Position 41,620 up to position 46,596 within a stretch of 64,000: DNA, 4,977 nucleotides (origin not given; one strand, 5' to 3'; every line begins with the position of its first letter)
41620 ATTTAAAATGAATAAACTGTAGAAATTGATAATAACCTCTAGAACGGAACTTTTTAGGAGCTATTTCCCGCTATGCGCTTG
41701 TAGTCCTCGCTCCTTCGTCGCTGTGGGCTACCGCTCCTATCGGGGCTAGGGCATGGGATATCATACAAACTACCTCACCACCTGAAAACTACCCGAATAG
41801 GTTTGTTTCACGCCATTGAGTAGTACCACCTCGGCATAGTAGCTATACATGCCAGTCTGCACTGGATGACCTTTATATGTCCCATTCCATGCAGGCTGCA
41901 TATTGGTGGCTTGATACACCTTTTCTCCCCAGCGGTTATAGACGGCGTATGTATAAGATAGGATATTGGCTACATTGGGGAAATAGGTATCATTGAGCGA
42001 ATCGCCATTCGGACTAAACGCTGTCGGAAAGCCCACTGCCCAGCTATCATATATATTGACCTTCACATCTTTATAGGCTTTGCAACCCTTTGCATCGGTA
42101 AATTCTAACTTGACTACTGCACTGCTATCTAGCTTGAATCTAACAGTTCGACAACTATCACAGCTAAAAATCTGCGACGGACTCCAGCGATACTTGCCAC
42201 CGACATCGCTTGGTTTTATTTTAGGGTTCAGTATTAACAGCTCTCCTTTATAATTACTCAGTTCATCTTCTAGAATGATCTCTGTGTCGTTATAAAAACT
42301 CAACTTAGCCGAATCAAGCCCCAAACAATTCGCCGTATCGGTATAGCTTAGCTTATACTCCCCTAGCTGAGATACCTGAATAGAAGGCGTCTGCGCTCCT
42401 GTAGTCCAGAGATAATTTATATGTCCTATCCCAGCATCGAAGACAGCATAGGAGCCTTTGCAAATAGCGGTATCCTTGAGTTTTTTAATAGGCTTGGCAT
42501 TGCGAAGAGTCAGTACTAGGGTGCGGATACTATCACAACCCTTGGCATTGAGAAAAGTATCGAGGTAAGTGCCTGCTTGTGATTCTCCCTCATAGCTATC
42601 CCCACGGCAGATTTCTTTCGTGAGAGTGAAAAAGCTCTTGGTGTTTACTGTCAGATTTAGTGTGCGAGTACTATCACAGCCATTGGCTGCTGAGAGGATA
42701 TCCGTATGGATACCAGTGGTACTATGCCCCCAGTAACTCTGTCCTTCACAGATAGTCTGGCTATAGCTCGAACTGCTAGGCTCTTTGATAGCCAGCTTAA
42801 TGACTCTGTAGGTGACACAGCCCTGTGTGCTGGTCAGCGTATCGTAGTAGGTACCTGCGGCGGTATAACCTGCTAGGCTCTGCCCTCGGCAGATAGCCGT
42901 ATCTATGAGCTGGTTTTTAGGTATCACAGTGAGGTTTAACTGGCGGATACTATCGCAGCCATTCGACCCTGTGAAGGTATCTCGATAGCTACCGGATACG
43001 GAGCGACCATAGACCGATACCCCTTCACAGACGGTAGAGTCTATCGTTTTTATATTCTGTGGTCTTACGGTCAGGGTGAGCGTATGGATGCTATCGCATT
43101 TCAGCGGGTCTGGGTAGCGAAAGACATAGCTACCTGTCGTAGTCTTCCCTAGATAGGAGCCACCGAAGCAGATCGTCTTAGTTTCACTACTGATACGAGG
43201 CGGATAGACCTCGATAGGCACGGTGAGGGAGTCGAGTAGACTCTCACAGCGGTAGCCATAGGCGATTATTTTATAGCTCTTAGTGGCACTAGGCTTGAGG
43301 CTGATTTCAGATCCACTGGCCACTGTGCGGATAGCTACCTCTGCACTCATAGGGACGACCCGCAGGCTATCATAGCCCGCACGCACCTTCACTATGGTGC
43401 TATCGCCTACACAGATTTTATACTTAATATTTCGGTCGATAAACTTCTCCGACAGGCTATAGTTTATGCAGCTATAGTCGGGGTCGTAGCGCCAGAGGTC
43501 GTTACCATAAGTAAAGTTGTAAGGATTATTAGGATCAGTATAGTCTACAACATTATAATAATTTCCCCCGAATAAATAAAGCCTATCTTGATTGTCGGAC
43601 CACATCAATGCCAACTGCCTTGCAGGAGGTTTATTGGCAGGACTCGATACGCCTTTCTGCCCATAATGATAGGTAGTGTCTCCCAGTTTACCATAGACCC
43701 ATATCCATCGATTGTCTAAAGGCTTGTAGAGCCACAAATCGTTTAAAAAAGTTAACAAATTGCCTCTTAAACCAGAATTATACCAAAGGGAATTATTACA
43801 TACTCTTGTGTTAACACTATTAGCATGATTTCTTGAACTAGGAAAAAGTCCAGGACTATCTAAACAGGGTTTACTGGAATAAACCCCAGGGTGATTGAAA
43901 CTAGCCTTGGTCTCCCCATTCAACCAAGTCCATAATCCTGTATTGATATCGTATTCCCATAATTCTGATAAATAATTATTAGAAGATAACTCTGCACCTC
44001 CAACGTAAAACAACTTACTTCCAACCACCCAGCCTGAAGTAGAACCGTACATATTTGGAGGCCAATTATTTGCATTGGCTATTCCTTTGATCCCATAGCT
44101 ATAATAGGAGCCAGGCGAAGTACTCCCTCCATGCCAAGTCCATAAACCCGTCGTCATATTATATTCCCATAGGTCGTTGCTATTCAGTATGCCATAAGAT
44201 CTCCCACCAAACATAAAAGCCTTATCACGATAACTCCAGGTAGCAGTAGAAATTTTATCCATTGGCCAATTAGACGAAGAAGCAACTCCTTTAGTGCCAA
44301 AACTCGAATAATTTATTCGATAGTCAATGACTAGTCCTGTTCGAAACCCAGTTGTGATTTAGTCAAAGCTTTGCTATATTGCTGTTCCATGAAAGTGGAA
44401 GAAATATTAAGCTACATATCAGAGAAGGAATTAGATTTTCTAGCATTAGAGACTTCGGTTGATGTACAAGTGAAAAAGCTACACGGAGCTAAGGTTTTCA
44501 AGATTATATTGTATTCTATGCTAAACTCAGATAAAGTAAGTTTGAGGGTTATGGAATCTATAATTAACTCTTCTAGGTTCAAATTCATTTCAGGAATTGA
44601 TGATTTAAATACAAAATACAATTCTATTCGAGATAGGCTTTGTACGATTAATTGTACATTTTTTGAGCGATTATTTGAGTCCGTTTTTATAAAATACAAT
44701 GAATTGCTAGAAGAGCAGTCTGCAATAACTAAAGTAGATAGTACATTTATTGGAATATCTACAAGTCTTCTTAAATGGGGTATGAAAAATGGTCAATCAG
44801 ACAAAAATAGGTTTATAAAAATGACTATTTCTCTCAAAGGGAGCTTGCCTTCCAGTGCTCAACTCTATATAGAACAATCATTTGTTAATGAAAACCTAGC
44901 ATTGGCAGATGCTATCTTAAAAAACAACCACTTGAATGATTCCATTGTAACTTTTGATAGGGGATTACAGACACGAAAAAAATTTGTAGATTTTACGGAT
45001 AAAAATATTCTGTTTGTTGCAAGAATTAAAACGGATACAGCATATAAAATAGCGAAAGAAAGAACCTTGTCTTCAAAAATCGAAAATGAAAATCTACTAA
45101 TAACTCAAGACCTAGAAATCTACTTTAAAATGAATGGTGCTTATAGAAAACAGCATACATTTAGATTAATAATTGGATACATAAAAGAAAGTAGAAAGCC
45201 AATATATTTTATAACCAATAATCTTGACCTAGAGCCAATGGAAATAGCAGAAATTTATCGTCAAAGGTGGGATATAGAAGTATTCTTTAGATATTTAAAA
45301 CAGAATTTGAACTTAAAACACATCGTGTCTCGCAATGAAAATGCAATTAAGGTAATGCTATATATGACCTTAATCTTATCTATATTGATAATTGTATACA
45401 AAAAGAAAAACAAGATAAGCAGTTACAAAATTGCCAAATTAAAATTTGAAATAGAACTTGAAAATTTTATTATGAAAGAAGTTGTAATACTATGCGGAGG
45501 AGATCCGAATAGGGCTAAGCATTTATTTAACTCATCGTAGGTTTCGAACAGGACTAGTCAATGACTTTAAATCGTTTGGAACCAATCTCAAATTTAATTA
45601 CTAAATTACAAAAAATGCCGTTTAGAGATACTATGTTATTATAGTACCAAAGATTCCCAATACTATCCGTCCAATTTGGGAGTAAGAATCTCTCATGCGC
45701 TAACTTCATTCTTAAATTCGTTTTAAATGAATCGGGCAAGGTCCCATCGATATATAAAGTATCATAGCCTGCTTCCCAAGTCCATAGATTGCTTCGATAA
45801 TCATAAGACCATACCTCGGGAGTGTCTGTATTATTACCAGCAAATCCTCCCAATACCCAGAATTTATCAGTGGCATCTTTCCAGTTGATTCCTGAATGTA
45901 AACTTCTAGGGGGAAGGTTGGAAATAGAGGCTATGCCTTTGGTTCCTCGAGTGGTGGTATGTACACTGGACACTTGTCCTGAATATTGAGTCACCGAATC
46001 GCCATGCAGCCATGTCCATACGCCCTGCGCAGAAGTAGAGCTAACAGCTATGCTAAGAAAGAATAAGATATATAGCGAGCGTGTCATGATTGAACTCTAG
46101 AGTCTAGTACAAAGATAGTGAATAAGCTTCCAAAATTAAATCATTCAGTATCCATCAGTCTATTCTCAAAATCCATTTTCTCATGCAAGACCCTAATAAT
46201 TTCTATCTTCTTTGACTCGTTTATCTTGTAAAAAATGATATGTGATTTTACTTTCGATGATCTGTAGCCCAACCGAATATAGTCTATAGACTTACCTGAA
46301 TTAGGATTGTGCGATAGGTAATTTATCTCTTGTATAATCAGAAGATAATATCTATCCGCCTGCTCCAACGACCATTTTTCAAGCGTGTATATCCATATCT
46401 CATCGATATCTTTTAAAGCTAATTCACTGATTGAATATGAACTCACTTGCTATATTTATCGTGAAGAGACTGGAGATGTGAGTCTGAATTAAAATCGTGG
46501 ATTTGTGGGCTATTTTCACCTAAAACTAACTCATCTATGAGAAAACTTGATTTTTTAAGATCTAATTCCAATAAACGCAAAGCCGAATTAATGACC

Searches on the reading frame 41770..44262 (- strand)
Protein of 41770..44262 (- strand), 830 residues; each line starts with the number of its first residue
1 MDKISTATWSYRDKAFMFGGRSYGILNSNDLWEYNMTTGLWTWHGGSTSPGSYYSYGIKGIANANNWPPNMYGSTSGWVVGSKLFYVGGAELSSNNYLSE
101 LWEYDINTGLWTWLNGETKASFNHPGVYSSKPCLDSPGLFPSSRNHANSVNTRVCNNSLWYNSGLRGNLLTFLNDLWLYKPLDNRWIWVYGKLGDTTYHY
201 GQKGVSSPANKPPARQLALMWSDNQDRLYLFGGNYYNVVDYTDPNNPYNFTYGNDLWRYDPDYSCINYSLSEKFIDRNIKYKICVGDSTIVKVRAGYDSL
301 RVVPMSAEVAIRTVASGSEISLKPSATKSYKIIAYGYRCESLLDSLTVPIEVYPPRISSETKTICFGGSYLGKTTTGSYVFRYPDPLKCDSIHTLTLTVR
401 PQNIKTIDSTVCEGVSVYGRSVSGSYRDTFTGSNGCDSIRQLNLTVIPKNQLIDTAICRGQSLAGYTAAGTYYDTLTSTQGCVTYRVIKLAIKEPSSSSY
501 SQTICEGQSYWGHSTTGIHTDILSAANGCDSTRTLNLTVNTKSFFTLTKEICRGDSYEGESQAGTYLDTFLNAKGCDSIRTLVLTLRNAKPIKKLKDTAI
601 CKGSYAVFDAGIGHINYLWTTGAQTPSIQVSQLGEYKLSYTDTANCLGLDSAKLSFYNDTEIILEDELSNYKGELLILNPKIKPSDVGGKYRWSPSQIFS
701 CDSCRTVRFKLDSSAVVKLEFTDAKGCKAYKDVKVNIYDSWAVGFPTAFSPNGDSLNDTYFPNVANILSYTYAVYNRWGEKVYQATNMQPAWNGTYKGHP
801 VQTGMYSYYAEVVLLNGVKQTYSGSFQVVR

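Call 29: search_protein_families(library=pfam, max_evalue=0.01, proteins=[window:41770-44262:-])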
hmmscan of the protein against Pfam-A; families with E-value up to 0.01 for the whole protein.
window:41770-44262:- (830 aa): 7 families
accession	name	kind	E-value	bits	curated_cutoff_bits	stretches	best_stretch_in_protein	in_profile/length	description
PF13585.12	CHU_C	-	9.1e-15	55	27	1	745-828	3-86/86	CHU_C Type IX secretion signal domain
PF24681.1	Kelch_KLHDC2_KLHL20_DRC7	-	8.9e-13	48.5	50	2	9-187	59-192/221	KLHDC2/KLHL20/DRC7 Kelch-repeats domain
PF24981.1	Beta-prop_ATRN-LZTR1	-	5.2e-09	36.2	50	1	7-129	44-156/289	Attractin/LZTR1 beta-propeller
PF13415.12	Kelch_3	-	6.9e-08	32.9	22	1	84-112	4-31/48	Galactose oxidase, central domain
PF07646.21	Kelch_2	-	1.8e-07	31.2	21.3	1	71-115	2-45/48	Kelch motif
PF13418.12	Kelch_4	-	0.00052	20.3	21.6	0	83-112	14-42/49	Galactose oxidase, central domain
PF13964.12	Kelch_6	-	0.0026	18.1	25.3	0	80-114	10-43/50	Kelch motif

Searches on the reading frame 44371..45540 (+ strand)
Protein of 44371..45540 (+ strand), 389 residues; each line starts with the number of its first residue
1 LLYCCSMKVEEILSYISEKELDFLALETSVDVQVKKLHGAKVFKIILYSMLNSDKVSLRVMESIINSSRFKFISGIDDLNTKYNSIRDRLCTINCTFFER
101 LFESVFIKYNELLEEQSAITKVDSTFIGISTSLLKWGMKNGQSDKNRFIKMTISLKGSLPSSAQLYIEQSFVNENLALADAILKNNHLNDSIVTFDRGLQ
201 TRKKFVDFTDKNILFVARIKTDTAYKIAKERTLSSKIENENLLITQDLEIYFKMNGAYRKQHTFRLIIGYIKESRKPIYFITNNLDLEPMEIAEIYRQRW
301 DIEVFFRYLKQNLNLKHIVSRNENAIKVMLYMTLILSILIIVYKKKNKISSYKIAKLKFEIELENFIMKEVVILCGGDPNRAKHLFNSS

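Call 29: search_protein_families(library=pfam, max_evalue=0.01, proteins=[window:44371-45540:+])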
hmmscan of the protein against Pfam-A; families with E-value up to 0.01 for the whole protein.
window:44371-45540:+ (389 aa): 2 families
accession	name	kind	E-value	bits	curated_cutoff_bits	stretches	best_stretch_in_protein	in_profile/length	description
PF01609.27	DDE_Tnp_1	-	9.7e-18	65.1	23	1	121-337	8-198/200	Transposase DDE domain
PF04693.18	DDE_Tnp_2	-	0.00046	20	20.2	1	263-317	241-292/327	Archaeal putative transposase ISC1217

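Call 68: find_encoding_contigs(protein=window:44371-45540:+, flank=3000, max_places=10)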
Protein window:44371-45540:+ (389 aa): no gene with exactly this product is on record in the collection.

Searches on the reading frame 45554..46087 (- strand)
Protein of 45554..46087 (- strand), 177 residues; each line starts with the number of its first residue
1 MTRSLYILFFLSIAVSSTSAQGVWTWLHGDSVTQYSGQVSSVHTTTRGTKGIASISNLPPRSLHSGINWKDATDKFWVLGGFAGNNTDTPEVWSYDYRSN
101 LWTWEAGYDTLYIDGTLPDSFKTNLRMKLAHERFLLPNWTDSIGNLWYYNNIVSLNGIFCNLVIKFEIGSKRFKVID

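Call 29: search_protein_families(library=pfam, max_evalue=0.01, proteins=[window:45554-46087:-])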
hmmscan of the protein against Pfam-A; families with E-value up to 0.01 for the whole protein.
window:45554-46087:- (177 aa): 2 families
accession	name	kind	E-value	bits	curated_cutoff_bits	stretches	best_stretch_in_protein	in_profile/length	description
PF01344.31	Kelch_1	-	0.00059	19.7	20.1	1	75-103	13-40/46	Kelch motif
PF24981.1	Beta-prop_ATRN-LZTR1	-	0.0026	17.5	50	1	48-104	26-81/289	Attractin/LZTR1 beta-propeller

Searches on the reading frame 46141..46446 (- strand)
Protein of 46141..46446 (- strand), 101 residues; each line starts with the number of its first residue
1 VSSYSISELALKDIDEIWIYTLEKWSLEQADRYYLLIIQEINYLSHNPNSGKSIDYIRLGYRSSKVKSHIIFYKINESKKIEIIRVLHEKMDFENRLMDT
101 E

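Call 29: search_protein_families(library=pfam, max_evalue=0.01, proteins=[window:46141-46446:-])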
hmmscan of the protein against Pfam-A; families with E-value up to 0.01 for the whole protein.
window:46141-46446:- (101 aa): 1 family
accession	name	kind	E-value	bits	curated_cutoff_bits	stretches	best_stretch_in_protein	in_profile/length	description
PF05016.21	ParE_toxin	-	5.1e-18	65.9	23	1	4-93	1-89/89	ParE toxin of type II toxin-antitoxin system, parDE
